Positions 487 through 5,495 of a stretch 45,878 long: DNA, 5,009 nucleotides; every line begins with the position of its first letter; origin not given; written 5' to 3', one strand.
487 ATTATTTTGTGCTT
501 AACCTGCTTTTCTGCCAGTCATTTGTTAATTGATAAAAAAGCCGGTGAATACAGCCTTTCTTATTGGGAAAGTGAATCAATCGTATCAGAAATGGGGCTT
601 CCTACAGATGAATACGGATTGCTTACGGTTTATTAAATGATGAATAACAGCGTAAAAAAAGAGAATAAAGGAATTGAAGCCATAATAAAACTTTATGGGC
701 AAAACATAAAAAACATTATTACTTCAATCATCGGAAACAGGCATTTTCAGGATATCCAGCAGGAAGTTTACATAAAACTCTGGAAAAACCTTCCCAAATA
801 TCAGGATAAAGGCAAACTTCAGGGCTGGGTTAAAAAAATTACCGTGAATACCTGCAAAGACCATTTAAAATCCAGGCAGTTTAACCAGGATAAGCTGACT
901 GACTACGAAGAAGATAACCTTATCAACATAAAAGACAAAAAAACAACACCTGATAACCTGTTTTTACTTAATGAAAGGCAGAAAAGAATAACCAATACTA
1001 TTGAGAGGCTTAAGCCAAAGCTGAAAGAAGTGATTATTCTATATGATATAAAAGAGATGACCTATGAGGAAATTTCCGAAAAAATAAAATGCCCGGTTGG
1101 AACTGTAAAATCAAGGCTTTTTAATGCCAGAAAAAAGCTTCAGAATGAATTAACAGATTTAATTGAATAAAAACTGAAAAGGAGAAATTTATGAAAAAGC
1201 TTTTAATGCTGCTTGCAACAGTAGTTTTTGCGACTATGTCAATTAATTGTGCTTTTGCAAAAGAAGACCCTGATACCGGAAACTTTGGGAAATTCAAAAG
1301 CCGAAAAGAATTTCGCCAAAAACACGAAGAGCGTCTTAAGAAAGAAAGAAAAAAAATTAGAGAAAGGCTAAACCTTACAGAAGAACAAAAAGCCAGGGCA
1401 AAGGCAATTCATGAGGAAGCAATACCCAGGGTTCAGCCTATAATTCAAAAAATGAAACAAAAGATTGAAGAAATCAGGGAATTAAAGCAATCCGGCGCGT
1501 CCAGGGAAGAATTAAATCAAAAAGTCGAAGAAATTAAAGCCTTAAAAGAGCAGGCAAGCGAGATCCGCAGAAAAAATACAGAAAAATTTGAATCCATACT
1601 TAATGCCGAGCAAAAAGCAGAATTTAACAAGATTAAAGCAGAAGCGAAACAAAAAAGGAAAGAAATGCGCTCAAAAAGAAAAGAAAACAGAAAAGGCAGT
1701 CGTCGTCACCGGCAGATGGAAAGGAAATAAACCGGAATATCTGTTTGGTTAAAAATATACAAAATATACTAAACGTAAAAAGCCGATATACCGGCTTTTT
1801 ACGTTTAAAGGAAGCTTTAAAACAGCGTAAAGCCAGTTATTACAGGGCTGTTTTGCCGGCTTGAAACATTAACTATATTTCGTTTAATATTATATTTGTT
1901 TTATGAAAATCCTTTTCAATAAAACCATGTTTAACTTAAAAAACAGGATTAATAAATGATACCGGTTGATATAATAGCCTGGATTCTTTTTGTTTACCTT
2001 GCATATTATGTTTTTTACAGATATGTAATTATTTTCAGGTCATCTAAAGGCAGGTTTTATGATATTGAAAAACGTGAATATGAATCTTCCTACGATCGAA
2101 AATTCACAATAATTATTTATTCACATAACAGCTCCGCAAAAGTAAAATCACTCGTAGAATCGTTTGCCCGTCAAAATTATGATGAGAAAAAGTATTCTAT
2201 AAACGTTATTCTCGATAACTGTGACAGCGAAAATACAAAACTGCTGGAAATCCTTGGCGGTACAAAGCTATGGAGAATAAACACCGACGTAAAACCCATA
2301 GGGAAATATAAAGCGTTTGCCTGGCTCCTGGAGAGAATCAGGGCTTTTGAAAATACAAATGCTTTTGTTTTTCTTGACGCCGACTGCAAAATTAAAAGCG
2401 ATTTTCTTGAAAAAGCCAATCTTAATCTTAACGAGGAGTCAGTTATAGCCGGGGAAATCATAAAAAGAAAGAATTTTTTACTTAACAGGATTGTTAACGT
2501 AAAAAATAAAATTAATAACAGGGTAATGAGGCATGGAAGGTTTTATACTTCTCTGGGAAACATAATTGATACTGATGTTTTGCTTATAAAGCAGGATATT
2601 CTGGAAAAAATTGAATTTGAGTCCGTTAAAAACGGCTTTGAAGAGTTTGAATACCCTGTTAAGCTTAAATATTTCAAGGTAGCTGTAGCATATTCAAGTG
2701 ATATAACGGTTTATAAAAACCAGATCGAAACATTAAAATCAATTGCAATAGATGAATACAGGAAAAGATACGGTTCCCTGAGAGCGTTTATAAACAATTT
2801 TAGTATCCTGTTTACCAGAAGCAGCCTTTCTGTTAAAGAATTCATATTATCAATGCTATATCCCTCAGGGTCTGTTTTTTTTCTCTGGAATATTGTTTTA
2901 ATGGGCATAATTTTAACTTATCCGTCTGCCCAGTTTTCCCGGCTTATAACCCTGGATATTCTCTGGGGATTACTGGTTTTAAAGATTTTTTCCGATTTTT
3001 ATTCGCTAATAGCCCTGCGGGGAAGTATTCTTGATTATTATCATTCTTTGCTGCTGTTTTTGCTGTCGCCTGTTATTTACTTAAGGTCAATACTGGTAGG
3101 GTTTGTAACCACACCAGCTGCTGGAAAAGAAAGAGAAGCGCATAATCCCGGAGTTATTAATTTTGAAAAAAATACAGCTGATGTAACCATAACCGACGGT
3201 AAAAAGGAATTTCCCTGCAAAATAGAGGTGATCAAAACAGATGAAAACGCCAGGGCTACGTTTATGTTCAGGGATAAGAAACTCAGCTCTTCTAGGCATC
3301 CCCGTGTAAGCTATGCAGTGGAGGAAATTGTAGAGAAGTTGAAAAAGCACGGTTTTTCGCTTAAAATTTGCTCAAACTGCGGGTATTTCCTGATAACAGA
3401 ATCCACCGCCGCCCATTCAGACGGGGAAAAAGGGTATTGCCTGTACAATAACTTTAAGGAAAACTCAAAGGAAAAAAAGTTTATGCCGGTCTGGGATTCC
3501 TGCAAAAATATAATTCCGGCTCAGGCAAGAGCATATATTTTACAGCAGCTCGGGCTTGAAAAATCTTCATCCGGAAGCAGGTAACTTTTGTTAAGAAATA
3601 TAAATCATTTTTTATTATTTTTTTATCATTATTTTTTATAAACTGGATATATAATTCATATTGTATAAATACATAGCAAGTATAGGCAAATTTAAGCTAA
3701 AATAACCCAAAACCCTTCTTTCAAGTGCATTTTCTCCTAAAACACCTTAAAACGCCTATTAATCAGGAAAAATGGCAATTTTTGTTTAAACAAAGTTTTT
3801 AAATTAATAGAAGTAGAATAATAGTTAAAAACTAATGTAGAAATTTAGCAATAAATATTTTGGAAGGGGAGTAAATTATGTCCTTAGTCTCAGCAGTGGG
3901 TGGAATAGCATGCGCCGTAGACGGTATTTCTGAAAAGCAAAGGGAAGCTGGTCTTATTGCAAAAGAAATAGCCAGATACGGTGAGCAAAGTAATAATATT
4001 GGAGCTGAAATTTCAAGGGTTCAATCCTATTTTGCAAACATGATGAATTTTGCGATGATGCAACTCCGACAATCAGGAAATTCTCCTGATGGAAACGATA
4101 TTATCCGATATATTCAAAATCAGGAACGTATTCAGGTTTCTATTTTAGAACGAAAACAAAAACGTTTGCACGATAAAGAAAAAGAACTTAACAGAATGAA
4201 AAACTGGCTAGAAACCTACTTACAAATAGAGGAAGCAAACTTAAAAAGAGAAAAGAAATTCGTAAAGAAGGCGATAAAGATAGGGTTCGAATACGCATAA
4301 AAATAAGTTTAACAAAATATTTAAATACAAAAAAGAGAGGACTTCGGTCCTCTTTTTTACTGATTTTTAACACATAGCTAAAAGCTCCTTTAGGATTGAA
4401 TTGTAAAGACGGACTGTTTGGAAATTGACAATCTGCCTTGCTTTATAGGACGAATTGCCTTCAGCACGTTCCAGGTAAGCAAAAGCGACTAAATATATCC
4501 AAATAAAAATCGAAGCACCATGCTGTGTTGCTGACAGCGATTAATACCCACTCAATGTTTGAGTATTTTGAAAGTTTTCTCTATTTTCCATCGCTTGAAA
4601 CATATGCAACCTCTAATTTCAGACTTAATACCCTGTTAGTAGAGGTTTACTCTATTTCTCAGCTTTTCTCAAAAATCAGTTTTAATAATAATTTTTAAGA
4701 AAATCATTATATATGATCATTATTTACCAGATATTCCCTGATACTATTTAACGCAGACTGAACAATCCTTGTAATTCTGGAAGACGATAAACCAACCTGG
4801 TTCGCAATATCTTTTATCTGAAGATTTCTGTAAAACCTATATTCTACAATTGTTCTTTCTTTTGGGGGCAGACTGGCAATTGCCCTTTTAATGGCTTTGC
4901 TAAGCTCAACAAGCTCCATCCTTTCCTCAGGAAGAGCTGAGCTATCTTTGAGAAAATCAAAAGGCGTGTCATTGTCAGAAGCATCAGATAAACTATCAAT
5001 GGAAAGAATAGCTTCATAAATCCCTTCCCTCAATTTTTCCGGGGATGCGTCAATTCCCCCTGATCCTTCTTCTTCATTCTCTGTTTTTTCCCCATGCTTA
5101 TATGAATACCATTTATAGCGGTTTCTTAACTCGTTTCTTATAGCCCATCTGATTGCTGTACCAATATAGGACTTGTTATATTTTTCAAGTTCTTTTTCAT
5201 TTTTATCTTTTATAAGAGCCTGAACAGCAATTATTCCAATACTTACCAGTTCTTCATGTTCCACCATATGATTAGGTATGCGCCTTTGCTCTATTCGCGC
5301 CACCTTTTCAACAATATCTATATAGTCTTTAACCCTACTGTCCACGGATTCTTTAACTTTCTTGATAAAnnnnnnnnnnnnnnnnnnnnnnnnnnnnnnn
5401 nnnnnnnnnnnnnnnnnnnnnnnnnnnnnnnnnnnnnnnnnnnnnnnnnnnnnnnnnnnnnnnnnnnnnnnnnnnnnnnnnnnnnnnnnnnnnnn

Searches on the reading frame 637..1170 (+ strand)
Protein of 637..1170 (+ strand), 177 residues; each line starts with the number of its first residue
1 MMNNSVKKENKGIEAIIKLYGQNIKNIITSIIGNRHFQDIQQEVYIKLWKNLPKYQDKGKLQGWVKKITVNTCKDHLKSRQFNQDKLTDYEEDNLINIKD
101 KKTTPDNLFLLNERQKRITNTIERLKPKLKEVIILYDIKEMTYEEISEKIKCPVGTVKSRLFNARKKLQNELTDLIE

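Call 12: search_protein_families(library=pfam, proteins=[window:637-1170:+])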
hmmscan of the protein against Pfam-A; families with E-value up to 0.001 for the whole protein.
window:637-1170:+ (177 aa): 4 families
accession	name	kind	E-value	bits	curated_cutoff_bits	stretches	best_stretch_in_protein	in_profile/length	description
PF08281.18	Sigma70_r4_2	-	4.3e-16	58.7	25.7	1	117-168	3-54/54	Sigma-70, region 4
PF04542.20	Sigma70_r2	-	5.8e-12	45.7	24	1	17-81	2-69/71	Sigma-70 region 2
PF04545.22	Sigma70_r4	-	6.5e-11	42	24.1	1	122-169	2-49/50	Sigma-70, region 4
PF07638.17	Sigma70_ECF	-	2e-05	25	21.1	1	45-173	57-184/185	ECF sigma factor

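Call 18: find_encoding_contigs(protein=window:637-1170:+, flank=10000, max_places=6)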
Protein window:637-1170:+ (177 aa): 1 contig read that carries it; 1 place shown.
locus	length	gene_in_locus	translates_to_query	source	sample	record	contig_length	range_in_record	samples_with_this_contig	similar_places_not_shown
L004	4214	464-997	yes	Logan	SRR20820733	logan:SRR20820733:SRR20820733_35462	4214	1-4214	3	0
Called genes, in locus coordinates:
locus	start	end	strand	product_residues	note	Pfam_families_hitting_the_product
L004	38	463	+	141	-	-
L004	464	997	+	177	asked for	PF07638:Sigma70_ECF (weak), PF04542:Sigma70_r2, PF08281:Sigma70_r4_2, PF04545:Sigma70_r4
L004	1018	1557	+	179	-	-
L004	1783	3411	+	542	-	-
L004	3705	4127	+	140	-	-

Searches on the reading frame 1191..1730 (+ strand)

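Call 12: search_protein_families(library=pfam, proteins=[window:1191-1730:+])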
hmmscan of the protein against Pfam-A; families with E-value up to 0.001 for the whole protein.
window:1191-1730:+ (179 aa): 1 family
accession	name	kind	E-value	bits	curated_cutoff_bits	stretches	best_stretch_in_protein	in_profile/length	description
PF07813.17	LTXXQ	-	1.8e-08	35.4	24.3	1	53-148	6-99/100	LTXXQ motif family protein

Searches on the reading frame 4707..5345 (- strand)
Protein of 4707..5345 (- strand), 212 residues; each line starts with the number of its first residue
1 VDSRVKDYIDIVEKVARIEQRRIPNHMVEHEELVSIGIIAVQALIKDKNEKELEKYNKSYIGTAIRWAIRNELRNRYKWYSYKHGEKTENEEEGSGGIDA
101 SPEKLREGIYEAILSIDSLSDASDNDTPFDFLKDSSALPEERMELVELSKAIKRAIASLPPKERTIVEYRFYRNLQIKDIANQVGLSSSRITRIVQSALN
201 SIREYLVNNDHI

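Call 59: search_protein_families(library=pfam, proteins=[window:4707-5345:-])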
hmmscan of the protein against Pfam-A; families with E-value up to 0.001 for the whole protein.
window:4707-5345:- (212 aa): 2 families
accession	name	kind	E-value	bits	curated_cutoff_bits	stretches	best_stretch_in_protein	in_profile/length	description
PF04545.22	Sigma70_r4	-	2.9e-12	46.3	24.1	1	155-204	1-50/50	Sigma-70, region 4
PF08281.18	Sigma70_r4_2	-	8.8e-08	32.1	25.7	1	150-192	2-44/54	Sigma-70, region 4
